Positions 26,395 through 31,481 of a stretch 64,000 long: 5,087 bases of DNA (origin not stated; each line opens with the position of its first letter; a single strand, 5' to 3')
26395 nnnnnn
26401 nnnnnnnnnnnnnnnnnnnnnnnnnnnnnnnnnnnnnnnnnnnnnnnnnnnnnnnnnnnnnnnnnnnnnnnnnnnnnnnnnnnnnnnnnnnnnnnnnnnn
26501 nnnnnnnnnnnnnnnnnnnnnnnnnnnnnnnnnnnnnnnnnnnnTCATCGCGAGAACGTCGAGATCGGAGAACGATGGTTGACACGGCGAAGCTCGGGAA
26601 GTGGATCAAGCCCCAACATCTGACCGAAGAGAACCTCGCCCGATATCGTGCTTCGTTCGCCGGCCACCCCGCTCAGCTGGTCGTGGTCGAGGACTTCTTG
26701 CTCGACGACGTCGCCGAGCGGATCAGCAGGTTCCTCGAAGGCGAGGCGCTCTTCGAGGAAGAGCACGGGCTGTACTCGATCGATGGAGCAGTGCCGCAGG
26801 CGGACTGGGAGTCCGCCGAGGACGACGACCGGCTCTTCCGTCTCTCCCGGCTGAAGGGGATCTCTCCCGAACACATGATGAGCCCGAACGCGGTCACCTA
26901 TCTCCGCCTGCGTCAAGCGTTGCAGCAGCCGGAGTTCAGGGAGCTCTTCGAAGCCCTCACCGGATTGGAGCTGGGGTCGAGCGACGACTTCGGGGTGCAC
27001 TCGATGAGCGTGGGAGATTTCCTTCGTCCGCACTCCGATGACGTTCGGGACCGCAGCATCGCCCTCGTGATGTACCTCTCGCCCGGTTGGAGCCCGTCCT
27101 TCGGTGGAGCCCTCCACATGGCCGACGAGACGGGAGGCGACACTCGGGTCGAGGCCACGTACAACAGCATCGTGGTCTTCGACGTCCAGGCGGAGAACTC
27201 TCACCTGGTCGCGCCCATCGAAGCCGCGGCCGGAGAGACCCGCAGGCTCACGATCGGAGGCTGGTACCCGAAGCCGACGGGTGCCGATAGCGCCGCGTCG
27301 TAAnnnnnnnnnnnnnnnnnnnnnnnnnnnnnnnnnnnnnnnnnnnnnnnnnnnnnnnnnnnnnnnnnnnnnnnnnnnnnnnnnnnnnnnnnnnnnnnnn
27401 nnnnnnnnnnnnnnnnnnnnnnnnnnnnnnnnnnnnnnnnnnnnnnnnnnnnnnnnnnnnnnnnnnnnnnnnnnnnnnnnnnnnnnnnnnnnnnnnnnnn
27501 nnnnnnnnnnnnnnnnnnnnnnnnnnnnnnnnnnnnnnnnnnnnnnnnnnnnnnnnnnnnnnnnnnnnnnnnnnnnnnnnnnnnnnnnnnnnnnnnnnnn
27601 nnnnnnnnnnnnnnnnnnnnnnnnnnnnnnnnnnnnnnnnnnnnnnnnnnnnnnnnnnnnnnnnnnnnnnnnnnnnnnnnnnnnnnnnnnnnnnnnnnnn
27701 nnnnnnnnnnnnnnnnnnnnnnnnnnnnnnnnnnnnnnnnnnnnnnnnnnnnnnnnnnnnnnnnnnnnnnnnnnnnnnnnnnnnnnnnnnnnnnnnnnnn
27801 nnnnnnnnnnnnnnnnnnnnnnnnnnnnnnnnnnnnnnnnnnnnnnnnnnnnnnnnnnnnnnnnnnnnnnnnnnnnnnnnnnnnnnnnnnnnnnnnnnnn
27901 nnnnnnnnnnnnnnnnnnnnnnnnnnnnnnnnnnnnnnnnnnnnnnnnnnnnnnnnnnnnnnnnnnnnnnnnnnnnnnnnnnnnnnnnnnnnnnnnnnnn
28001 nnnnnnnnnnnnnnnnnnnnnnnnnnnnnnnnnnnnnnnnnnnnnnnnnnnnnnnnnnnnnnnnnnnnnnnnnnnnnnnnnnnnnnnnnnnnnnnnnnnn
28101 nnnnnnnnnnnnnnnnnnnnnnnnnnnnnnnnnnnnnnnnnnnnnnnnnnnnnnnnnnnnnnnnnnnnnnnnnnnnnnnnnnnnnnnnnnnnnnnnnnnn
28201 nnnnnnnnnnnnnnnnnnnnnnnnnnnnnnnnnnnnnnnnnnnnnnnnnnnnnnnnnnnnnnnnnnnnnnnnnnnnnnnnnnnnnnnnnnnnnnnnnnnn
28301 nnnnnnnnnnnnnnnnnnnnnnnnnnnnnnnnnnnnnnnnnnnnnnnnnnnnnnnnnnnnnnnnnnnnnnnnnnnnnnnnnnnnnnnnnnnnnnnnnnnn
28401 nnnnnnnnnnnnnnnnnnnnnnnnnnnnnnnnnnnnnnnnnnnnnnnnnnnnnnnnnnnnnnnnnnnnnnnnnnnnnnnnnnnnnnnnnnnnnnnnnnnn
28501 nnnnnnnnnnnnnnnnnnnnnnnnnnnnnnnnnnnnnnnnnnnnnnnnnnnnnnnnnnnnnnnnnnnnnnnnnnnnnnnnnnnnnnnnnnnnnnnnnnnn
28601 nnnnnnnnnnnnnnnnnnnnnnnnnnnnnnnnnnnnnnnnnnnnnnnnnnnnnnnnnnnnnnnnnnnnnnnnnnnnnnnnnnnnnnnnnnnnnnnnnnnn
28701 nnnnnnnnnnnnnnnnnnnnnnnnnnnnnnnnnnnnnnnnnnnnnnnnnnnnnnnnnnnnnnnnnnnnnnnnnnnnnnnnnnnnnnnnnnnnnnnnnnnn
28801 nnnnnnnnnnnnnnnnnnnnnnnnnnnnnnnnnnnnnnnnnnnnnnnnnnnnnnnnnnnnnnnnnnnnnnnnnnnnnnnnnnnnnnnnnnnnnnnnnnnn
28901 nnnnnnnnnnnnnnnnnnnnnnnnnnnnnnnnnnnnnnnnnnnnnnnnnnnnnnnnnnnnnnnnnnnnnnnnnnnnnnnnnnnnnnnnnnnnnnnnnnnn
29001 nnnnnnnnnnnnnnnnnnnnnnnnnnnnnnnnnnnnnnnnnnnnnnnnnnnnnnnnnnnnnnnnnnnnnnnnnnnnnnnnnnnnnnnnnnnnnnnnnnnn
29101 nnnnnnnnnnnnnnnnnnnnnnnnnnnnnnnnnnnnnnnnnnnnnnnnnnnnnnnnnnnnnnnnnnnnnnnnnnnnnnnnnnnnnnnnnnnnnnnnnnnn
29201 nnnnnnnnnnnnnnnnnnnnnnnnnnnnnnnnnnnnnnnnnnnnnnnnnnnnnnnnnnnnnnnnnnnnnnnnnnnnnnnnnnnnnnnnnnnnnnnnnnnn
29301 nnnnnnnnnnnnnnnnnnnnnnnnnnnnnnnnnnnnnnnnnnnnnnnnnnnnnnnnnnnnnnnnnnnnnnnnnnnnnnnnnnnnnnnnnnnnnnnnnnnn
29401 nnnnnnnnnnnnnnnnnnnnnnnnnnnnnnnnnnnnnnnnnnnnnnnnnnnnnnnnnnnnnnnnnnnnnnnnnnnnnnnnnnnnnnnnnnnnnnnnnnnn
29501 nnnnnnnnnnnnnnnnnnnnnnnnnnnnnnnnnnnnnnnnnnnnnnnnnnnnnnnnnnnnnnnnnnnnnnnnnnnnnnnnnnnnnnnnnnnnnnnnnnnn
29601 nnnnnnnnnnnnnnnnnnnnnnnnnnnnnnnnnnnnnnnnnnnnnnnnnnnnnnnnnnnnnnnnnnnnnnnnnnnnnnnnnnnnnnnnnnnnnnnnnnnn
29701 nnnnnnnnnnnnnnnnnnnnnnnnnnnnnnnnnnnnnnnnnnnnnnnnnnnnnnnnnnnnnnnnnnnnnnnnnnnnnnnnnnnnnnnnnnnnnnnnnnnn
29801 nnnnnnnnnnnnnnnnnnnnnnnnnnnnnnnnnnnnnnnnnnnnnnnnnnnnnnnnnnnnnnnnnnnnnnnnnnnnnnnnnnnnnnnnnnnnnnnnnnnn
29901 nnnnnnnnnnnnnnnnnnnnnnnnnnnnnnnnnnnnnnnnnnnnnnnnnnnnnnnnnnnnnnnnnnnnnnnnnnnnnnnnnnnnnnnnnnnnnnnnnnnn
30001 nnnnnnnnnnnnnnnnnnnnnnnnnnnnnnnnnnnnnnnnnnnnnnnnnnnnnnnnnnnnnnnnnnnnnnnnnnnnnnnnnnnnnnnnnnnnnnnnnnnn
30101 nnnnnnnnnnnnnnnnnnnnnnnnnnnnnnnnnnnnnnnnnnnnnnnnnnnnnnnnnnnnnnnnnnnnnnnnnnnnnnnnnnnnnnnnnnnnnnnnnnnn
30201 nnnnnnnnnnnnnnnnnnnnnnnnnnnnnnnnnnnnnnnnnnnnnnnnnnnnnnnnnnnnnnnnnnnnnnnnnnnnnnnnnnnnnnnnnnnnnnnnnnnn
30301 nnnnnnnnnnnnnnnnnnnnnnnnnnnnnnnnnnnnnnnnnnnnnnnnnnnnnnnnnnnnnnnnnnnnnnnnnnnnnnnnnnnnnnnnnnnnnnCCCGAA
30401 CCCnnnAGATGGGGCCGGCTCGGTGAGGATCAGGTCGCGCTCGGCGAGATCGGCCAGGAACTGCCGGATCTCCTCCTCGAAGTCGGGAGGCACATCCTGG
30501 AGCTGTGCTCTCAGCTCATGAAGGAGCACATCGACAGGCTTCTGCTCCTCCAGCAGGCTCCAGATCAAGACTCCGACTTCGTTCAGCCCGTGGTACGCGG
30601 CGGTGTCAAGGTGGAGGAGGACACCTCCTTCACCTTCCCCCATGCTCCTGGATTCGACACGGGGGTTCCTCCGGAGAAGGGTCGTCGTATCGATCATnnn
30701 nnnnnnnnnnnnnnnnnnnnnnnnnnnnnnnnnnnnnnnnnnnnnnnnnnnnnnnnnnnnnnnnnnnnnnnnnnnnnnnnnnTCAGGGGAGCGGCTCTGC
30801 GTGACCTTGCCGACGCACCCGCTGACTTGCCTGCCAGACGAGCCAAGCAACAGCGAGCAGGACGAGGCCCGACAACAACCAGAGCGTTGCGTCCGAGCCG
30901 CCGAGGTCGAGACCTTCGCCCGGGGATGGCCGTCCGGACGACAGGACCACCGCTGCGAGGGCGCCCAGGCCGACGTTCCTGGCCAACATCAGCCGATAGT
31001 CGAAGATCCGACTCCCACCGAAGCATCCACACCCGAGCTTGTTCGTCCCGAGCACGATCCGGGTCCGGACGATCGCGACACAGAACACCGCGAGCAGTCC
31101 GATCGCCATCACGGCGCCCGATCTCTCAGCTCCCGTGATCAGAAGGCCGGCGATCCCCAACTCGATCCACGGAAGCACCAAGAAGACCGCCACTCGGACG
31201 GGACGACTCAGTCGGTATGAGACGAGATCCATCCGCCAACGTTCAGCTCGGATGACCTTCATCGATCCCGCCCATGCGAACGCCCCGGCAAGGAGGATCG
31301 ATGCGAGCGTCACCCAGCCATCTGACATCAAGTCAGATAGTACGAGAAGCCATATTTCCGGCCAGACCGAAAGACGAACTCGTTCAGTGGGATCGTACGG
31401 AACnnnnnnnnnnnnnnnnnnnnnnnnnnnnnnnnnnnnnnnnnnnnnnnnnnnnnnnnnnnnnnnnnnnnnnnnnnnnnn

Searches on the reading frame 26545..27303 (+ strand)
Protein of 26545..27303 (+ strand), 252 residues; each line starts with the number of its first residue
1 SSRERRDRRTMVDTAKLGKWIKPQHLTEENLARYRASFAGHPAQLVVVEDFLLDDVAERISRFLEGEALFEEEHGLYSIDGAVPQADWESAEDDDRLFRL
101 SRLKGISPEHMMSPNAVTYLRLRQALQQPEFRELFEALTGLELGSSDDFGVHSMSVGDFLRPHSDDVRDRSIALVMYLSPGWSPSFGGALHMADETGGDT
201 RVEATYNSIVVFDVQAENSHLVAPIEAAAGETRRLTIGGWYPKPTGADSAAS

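Call 13: search_protein_families(library=pfam, max_evalue=0.01, proteins=[window:26545-27303:+])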
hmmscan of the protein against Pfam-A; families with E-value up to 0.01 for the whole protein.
window:26545-27303:+ (252 aa): 3 families
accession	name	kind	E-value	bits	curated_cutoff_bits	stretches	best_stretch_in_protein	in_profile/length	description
PF13661.12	2OG-FeII_Oxy_4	-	2.5e-14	54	27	1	154-241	6-97/98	2OG-Fe(II) oxygenase superfamily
PF13640.12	2OG-FeII_Oxy_3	-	1.8e-12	48.5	27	1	150-241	2-97/98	2OG-Fe(II) oxygenase superfamily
PF10637.15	Ofd1_CTDD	-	1e-07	32.1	27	1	13-208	2-198/255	Oxoglutarate and iron-dependent oxygenase degradation C-term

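Call 21: search_protein_families(library=ncbifam, max_evalue=0.1, proteins=[window:26545-27303:+])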
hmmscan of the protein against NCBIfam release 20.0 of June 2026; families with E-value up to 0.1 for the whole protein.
window:26545-27303:+ (252 aa): 0 families

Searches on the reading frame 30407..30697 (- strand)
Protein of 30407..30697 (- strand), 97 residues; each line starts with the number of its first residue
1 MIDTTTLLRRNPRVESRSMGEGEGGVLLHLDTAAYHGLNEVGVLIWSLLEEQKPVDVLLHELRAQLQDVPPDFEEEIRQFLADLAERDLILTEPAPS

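Call 21: search_protein_families(library=ncbifam, max_evalue=0.1, proteins=[window:30407-30697:-])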
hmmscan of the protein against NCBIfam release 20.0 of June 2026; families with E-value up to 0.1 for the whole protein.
seq(97 aa): 8 families
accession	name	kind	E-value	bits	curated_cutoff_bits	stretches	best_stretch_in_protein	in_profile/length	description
TIGR04248.1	SCM_PqqD_rel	equivalog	3.8e-11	43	100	1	26-89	17-80/84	SynChlorMet cassette protein ScmD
NF033536.1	lasso_PqqD_Bac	exception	6.4e-08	32.6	80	1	25-90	21-86/88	lasso peptide biosynthesis PqqD family chaperone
NF033530.1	lasso_PqqD_Strm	exception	2.4e-05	24.5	70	1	23-89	11-77/78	lasso peptide biosynthesis PqqD family chaperone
TIGR04353.1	PqqD_rel_X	equivalog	9.6e-05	23.3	35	1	23-90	3-73/74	HPr-rel-A system PqqD family peptide chaperone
TIGR03859.1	PQQ_PqqD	equivalog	0.00042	20.1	46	1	37-90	28-80/81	pyrroloquinoline quinone biosynthesis peptide chaperone PqqD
TIGR04302.1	geo_PqqD_fam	equivalog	0.0086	16.5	100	1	25-90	37-100/102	GeoRSP system PqqD family peptide chaperone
NF050145.1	RiPP_RRE_HvfC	equivalog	0.015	15.2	142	1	34-92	177-236/237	HvfC family RiPP maturation protein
NF002535.0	PRK02079.1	equivalog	0.032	14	101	1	38-88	38-87/92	pyrroloquinoline quinone biosynthesis peptide chaperone PqqD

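Call 22: search_protein_families(library=pfam, max_evalue=0.1, proteins=[window:30407-30697:-])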
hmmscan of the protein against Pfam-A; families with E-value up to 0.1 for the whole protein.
seq(97 aa): 3 families
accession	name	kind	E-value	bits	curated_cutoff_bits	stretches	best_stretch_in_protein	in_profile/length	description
PF05402.18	PqqD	-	1.3e-13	51.5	23.4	1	26-90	3-67/67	Coenzyme PQQ synthesis protein D (PqqD)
PF16076.10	Acyltransf_C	-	0.014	15.7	26.5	1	47-84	1-36/74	Acyltransferase C-terminus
PF22106.1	NGO1945_C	-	0.043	14.7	27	1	34-85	40-93/93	NGO1945 C-terminal domain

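Call 64: search_solved_structures(query=window:30407-30697:-, max_evalue=1)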
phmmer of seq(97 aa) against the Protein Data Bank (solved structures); distinct sequences matched with E-value up to 1: 8.
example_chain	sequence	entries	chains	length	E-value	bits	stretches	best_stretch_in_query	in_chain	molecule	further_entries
5v1u_A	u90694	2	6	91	8.4e-10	42.4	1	25-90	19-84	TbiB1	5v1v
9x90_B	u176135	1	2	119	0.00018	25.3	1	23-92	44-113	Lasso peptide biosynthesis PqqD family chaperone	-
9x8z_B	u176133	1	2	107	0.0017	22.2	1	25-90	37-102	PqqD family protein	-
3j1o_H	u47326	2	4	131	0.0093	19.8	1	18-84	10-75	Mediator of RNA polymerase II transcription subunit 11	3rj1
3r84_A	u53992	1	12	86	0.015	19.2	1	37-84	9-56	Mediator of RNA polymerase II transcription subunit 11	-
4gwp_A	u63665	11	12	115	0.027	18.3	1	37-84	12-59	Mediator of RNA polymerase II transcription subunit 11 | MEDIATOR OF RNA POLYMERASE II TRANSCRIPTION SUBUNIT 20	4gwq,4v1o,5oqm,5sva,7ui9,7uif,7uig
4alz_A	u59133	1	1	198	0.78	13.7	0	74-95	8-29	YOP PROTEINS TRANSLOCATION PROTEIN D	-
1ytl_A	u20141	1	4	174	0.98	13.4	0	42-91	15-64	Acetyl-CoA decarboxylase/synthase complex epsilon subunit 2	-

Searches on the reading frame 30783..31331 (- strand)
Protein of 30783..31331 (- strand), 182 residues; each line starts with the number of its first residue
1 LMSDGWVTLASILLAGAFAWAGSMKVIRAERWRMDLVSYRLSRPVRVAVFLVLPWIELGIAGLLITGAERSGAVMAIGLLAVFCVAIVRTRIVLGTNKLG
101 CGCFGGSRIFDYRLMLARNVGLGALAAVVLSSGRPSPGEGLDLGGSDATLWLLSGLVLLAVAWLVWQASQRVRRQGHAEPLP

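Call 21: search_protein_families(library=ncbifam, max_evalue=0.1, proteins=[window:30783-31331:-])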
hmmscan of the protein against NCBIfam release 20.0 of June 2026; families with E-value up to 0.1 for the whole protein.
window:30783-31331:- (182 aa): 2 families
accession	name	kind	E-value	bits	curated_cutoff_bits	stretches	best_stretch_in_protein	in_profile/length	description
NF045576.1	BT_3928_fam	equivalog_domain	0.017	14.3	250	1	44-130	45-130/358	BT_3928 family protein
NF058583.1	LAXTG_small_WW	exception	0.035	13.8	65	1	141-174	18-51/54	LAXTG motif-containing small protein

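Call 22: search_protein_families(library=pfam, max_evalue=0.1, proteins=[window:30783-31331:-])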
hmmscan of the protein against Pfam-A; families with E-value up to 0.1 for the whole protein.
window:30783-31331:- (182 aa): 3 families
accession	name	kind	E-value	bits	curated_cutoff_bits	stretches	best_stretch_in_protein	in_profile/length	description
PF07291.16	MauE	-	6.9e-17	62.4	27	1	8-130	6-126/128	Methylamine utilisation protein MauE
PF15055.12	DMAC1_Dmo2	-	0.033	14.8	27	0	152-177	7-32/47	DMAC1/Dmo2-like domain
PF19744.4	DUF6232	-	0.054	14.4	27.4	1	116-173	39-80/117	Family of unknown function (DUF6232)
